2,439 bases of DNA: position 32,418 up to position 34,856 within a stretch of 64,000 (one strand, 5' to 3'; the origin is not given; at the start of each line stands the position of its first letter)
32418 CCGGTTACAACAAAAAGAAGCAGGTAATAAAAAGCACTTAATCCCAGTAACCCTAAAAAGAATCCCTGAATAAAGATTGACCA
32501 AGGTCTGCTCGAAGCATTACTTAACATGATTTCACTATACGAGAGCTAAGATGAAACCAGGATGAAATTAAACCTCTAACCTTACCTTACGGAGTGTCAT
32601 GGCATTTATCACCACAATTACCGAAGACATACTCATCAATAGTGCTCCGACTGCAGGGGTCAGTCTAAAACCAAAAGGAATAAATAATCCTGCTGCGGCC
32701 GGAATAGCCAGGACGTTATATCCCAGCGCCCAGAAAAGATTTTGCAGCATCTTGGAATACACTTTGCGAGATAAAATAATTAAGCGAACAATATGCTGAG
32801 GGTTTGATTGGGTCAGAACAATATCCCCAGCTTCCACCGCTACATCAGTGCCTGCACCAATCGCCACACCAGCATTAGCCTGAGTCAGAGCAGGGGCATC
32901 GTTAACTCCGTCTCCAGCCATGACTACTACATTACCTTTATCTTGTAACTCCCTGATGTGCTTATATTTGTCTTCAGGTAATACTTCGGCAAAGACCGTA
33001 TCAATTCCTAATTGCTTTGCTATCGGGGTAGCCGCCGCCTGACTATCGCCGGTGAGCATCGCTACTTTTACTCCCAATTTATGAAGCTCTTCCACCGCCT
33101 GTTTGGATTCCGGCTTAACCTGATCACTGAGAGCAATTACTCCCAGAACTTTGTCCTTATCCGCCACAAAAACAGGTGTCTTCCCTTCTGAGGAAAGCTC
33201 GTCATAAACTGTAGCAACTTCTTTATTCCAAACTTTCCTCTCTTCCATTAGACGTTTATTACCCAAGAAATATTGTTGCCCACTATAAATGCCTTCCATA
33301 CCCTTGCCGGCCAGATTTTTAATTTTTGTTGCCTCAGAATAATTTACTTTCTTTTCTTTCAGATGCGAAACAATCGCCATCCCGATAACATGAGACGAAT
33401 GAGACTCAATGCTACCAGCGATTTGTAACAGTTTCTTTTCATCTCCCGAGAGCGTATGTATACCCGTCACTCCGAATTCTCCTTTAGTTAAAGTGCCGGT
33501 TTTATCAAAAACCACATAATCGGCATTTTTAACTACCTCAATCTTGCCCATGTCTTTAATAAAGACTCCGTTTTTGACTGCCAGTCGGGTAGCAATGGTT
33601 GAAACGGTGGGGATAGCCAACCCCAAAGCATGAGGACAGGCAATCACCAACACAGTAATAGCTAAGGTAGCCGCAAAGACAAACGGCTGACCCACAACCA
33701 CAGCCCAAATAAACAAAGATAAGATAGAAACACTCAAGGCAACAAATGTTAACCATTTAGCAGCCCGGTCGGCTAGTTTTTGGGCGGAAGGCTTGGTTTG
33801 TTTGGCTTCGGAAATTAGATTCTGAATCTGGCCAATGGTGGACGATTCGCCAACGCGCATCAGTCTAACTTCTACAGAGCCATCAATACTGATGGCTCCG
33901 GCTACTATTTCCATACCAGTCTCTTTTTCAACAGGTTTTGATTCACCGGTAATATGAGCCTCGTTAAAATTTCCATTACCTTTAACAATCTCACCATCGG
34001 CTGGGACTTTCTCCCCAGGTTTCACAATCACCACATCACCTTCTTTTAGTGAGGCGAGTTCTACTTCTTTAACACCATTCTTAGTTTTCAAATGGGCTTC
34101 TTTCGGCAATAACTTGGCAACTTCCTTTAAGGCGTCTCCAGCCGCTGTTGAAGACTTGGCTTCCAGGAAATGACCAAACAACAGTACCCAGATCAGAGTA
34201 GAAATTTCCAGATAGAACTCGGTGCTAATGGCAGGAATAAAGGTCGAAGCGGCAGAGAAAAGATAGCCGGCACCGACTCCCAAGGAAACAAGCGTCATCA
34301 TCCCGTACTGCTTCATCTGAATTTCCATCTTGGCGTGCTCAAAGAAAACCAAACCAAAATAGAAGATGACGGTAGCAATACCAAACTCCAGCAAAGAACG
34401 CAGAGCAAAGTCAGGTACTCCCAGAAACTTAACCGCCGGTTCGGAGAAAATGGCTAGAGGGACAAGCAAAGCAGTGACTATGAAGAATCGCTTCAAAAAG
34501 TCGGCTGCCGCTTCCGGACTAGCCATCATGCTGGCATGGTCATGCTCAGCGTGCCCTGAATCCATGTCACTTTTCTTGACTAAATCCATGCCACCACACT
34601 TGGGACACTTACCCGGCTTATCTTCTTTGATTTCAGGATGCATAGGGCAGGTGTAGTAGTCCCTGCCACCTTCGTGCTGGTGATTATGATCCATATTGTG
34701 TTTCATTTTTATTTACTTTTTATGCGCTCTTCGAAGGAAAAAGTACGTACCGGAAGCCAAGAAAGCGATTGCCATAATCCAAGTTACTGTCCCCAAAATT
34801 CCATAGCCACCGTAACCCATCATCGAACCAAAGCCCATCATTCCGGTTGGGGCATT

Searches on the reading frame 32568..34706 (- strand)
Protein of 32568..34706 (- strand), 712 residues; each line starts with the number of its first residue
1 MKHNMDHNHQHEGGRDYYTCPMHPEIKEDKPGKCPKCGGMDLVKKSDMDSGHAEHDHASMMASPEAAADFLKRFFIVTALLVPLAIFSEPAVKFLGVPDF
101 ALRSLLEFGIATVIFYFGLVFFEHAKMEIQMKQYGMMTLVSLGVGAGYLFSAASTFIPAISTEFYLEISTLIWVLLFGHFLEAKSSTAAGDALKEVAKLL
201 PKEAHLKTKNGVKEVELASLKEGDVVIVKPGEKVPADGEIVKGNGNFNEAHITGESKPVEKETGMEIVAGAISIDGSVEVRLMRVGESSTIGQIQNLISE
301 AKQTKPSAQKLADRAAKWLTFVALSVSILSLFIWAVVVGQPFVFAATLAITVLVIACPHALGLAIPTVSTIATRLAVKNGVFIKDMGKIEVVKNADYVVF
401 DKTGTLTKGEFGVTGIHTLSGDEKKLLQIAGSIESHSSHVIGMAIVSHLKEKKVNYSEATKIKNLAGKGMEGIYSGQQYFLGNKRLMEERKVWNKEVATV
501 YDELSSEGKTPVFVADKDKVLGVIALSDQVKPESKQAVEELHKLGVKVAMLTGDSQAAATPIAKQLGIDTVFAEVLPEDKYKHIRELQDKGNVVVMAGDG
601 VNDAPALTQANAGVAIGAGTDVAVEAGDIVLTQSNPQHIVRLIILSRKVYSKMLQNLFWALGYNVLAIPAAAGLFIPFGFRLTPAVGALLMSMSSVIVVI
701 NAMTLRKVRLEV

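Call 39: search_protein_families(library=pfam, proteins=[window:32568-34706:-], max_evalue=0.00001)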
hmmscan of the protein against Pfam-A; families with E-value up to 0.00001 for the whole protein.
window:32568-34706:- (712 aa): 5 families
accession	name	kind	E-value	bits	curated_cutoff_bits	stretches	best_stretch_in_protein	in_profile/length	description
PF00122.25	E1-E2_ATPase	-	4.4e-51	173.4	28.1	1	198-378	1-180/181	E1-E2 ATPase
PF00702.32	Hydrolase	-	1.9e-38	133.2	26.4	1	397-610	3-190/191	haloacid dehalogenase-like hydrolase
PF19335.5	HMBD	-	4.6e-13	49.3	23.6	1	17-45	1-28/28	Heavy metal binding domain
PF08282.18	Hydrolase_3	-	7.8e-08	32.8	20.9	0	592-635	204-247/255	haloacid dehalogenase-like hydrolase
PF12710.13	HAD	-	5.6e-06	27.4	27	0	530-607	86-188/189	haloacid dehalogenase-like hydrolase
